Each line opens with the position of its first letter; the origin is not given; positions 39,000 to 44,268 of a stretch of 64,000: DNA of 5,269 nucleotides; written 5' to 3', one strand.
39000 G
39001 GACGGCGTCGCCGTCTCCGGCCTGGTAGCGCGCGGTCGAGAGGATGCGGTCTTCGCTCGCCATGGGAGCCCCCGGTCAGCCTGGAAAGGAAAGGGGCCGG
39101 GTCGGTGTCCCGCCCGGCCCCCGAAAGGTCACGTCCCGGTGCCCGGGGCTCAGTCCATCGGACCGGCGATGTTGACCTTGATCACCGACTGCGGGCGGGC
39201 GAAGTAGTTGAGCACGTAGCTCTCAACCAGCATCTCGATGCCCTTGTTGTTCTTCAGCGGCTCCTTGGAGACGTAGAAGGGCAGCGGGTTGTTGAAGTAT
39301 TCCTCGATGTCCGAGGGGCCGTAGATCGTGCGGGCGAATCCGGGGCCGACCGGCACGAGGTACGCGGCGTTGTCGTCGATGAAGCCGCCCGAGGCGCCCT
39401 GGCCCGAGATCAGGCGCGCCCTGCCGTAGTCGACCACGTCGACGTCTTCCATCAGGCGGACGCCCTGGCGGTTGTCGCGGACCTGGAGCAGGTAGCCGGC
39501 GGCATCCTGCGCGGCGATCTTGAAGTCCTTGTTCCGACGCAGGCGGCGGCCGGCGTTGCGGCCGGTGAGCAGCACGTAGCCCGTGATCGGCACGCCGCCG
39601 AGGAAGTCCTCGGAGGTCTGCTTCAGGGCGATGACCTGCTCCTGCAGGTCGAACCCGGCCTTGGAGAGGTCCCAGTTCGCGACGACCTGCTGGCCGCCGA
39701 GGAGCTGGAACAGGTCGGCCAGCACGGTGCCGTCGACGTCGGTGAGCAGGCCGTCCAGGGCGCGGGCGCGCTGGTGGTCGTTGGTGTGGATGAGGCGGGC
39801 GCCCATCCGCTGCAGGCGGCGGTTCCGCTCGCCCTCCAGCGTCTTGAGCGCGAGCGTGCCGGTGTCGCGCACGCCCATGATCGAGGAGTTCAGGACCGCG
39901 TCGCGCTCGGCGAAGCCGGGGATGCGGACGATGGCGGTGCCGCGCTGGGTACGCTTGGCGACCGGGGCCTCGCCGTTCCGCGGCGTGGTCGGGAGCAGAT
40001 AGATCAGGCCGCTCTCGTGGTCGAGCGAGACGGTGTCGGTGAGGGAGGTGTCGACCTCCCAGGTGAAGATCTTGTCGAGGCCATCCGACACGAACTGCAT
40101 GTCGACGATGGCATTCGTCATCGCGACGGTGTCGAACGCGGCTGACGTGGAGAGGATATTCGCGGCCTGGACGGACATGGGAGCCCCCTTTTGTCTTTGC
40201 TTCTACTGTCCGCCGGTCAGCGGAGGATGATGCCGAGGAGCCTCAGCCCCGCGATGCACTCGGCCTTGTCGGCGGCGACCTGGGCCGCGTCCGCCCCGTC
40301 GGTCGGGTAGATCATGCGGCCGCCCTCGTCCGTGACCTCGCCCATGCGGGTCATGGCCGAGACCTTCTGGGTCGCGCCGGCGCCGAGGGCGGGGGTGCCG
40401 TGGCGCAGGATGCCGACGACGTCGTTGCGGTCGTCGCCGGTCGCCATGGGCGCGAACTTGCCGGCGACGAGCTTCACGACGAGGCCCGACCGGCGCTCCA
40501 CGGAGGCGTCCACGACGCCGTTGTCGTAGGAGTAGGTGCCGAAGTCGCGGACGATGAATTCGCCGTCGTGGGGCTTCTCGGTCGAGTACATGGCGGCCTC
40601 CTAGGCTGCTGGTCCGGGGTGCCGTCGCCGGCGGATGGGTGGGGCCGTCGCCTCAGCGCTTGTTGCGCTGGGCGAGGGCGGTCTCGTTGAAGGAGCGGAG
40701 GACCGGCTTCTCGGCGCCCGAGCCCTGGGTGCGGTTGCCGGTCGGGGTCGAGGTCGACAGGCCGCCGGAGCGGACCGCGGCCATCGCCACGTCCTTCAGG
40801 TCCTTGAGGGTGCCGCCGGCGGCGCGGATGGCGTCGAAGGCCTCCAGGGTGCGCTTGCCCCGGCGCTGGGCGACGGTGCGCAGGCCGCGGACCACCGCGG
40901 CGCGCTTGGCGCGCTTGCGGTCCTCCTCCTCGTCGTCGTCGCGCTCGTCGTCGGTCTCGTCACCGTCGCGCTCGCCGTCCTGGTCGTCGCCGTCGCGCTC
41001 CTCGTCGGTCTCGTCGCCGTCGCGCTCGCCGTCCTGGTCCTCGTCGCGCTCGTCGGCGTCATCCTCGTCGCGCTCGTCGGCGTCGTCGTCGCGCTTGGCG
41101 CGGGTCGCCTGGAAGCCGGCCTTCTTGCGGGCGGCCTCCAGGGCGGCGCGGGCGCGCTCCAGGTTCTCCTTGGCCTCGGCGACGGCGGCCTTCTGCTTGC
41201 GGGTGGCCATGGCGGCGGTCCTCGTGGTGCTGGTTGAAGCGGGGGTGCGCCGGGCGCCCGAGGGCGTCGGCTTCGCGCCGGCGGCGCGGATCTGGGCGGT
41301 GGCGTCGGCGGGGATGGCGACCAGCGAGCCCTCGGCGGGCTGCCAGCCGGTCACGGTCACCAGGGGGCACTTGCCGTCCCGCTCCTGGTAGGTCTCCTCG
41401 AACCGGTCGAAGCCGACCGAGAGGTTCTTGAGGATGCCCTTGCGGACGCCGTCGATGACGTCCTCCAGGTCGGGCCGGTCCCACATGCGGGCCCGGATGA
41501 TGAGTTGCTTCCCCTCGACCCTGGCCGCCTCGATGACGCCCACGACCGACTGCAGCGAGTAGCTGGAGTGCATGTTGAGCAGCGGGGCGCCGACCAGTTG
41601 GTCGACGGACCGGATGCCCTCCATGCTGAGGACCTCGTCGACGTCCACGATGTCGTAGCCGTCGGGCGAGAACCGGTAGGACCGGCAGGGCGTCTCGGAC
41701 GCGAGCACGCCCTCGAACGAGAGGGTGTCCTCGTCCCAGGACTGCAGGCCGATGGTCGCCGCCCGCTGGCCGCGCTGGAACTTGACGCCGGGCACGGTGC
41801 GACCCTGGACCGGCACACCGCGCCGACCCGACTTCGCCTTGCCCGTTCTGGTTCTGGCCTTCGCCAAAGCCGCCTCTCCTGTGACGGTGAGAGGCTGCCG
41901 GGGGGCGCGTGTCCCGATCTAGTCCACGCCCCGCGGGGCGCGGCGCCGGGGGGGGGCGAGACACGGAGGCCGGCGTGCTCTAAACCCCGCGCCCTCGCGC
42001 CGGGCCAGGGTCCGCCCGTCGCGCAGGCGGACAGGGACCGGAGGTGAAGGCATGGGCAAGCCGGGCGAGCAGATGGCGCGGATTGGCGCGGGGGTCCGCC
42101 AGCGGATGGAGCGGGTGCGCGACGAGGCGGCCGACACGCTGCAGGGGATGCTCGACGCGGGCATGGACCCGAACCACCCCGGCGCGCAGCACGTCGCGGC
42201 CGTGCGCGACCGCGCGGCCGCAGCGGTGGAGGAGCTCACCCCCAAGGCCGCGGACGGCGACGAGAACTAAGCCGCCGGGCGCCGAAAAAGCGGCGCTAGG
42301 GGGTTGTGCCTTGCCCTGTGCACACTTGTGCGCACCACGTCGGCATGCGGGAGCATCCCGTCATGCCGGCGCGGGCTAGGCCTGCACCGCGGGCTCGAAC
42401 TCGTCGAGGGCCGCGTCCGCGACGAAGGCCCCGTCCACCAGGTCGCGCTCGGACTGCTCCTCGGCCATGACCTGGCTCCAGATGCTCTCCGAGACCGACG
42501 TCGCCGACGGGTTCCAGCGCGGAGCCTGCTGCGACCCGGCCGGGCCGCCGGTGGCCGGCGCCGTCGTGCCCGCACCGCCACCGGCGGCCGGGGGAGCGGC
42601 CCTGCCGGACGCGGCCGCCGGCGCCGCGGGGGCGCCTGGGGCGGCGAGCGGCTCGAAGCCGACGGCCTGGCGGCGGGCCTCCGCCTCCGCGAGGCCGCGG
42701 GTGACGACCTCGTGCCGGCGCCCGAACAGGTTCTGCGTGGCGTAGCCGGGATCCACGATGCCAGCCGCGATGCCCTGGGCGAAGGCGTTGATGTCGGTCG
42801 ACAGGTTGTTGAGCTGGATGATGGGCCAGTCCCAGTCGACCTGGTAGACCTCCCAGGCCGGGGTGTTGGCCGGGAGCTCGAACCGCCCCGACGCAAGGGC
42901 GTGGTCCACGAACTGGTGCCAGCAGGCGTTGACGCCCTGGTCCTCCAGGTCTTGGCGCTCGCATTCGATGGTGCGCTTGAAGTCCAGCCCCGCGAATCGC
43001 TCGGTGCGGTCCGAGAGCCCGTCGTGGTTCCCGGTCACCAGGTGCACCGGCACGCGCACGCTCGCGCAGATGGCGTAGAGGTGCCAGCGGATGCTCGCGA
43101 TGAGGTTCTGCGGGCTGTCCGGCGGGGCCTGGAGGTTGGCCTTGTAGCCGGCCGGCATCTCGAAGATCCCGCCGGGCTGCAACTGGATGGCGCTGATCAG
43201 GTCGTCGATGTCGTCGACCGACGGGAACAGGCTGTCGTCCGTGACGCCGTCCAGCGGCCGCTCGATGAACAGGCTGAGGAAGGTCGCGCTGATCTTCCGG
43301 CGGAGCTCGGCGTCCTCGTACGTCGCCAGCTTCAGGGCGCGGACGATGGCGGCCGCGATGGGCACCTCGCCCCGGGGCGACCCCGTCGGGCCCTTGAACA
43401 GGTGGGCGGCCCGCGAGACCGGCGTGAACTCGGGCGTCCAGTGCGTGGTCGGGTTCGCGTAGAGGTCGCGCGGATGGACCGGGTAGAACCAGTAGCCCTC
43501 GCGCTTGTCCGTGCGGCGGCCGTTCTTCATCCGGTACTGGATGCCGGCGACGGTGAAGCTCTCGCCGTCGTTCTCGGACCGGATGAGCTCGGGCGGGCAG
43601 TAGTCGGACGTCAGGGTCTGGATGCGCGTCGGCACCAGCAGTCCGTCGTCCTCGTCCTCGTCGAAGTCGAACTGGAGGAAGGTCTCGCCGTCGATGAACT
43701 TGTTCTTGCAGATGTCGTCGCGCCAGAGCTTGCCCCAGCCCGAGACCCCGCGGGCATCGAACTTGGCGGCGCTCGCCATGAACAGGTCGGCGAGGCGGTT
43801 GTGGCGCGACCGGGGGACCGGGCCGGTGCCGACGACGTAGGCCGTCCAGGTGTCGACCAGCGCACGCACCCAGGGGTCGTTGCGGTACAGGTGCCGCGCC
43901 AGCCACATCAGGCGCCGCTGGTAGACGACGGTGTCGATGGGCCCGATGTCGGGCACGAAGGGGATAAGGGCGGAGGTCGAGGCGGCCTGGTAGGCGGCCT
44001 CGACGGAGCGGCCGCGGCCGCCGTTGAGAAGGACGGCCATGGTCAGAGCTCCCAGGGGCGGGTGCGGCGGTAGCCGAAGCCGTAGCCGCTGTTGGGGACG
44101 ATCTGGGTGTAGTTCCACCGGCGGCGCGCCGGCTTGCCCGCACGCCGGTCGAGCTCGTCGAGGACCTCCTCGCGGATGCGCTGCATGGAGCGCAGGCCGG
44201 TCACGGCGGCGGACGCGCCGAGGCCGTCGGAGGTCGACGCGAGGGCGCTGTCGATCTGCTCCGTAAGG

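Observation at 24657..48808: Six fixed-geometry copies of an undescribed late-promoter motif, one hidden inside terL, two predicting leaderless mRNAs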

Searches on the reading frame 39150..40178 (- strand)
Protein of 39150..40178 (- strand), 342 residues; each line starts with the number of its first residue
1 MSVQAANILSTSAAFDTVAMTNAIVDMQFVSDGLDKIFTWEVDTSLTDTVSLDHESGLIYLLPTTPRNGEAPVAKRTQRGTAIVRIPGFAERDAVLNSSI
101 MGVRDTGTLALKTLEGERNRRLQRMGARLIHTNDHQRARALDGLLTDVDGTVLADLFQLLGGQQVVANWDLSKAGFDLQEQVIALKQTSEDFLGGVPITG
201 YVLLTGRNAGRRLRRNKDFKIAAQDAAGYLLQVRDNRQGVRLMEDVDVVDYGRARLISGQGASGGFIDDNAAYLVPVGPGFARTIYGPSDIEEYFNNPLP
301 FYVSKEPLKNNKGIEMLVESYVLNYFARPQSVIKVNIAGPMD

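Call 11: search_protein_families(library=pfam, proteins=[window:39150-40178:-], max_evalue=0.01)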
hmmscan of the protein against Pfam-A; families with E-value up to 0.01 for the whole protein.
window:39150-40178:- (342 aa): 1 family
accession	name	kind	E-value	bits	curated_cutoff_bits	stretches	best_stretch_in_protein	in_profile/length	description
PF03864.22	Phage_cap_E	-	8.2e-43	147.1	22.9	1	16-335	1-327/329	Phage major capsid protein E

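Call 12: search_protein_families(library=phrogs, proteins=[window:39150-40178:-], max_evalue=0.001)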
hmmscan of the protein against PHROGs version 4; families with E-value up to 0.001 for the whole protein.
window:39150-40178:- (342 aa): 1 family
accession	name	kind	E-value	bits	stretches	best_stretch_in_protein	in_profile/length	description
phrog_29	-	head and packaging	8.8e-28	98.6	1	11-338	25-359/439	major head protein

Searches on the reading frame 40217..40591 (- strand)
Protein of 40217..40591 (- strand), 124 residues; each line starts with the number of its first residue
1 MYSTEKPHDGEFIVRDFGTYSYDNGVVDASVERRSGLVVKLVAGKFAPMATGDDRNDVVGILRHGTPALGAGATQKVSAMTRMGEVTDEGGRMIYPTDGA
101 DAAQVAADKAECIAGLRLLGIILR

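Call 11: search_protein_families(library=pfam, proteins=[window:40217-40591:-], max_evalue=0.01)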
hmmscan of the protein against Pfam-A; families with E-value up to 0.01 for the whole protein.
window:40217-40591:- (124 aa): 1 family
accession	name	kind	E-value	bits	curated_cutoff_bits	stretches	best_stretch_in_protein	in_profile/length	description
PF02924.19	HDPD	-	8.4e-08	32.8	29.1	1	4-111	3-110/116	Bacteriophage lambda head decoration protein D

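Call 12: search_protein_families(library=phrogs, proteins=[window:40217-40591:-], max_evalue=0.001)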
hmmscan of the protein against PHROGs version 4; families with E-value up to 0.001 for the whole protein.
window:40217-40591:- (124 aa): 0 families

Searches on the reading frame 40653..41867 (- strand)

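Call 11: search_protein_families(library=pfam, proteins=[window:40653-41867:-], max_evalue=0.01)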
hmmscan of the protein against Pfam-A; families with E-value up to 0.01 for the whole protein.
window:40653-41867:- (404 aa): 3 families
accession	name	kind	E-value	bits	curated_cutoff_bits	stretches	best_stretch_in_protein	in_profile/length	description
PF04586.22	Peptidase_S78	-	5.5e-06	27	21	1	119-195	78-154/165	Caudovirus prohead serine protease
PF02724.19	CDC45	-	3e-05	23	34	1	233-335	112-206/624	CDC45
PF09507.16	CDC27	-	0.0016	18.4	24.5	1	184-321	178-319/443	DNA polymerase subunit Cdc27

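Call 12: search_protein_families(library=phrogs, proteins=[window:40653-41867:-], max_evalue=0.001)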
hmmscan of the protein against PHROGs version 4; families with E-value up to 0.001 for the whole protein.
window:40653-41867:- (404 aa): 8 families
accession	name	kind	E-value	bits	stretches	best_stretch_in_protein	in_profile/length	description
phrog_4523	-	head and packaging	1.1e-34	121.1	1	31-333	12-314/644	major head and protease protein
phrog_617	-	head and packaging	4.4e-22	79.7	1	35-368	11-339/626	major head protein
phrog_2263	-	head and packaging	1.9e-07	31.4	1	78-284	60-266/551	major head protein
phrog_11321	-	unknown function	2.1e-06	28.4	1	96-191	35-134/327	-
phrog_3244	-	head and packaging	5.3e-06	27.4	1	95-271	72-244/326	head maturation protease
phrog_80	-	head and packaging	7.3e-06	26.5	1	107-306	284-420/607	head maturation protease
phrog_2229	-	head and packaging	0.00011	22.7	0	214-354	222-351/428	head maturation protease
phrog_10064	-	unknown function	0.00049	20.4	1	259-336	198-280/313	-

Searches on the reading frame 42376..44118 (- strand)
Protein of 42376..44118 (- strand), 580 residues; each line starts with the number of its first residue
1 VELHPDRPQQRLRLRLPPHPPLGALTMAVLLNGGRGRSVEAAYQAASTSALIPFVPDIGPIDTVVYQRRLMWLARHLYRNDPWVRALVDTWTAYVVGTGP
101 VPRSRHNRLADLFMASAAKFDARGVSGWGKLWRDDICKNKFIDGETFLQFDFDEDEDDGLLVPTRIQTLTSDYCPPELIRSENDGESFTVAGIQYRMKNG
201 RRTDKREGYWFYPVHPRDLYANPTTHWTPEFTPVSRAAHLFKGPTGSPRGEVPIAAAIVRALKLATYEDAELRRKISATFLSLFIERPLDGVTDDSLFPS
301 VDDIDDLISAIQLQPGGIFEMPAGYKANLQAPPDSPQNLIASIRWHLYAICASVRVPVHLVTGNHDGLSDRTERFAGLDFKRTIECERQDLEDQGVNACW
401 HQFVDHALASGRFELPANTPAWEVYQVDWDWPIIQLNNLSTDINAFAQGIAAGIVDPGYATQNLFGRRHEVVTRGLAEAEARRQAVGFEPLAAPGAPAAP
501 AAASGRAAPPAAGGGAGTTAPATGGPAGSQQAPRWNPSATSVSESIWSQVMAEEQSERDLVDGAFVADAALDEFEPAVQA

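Call 11: search_protein_families(library=pfam, proteins=[window:42376-44118:-], max_evalue=0.01)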
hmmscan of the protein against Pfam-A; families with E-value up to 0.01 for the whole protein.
window:42376-44118:- (580 aa): 1 family
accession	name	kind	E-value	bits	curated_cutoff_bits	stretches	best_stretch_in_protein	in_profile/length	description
PF05136.18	Phage_portal_2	-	2.2e-40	139.3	32.9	1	67-388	23-354/354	Phage portal protein, lambda family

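Call 12: search_protein_families(library=phrogs, proteins=[window:42376-44118:-], max_evalue=0.001)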
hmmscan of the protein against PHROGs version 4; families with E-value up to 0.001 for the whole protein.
window:42376-44118:- (580 aa): 2 families
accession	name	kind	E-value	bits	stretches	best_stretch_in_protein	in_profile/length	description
phrog_21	-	head and packaging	3.8e-39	135.3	1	67-513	70-527/1362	portal protein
phrog_537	-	head and packaging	1.3e-05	25.5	1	310-430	25-147/233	portal protein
